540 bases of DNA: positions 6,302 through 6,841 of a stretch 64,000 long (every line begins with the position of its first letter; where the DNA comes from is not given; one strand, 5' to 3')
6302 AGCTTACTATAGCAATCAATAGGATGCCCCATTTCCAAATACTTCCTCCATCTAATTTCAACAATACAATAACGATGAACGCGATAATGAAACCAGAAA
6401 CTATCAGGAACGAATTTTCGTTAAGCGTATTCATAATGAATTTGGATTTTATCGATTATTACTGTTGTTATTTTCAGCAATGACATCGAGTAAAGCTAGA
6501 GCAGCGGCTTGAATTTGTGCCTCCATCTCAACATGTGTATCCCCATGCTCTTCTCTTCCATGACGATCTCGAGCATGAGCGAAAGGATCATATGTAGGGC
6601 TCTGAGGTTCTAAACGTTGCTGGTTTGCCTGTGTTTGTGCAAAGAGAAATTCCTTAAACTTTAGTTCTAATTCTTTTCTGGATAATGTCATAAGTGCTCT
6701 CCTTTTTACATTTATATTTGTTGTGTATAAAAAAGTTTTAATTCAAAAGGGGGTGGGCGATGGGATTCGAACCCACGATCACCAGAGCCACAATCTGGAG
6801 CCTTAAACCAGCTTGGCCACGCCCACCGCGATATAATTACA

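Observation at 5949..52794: Two independent UGA-at-active-site events in one 64-kb window imply a selenium-utilising trait, or a systematic artefact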

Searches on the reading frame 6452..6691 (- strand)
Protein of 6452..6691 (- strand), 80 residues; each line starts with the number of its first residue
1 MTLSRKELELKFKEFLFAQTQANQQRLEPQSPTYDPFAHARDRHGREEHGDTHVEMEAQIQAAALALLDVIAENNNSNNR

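Call 77: search_protein_families(library=pfam, proteins=[window:6452-6691:-], max_evalue=0.0001)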
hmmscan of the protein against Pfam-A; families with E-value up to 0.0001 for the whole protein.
window:6452-6691:- (80 aa): 0 families
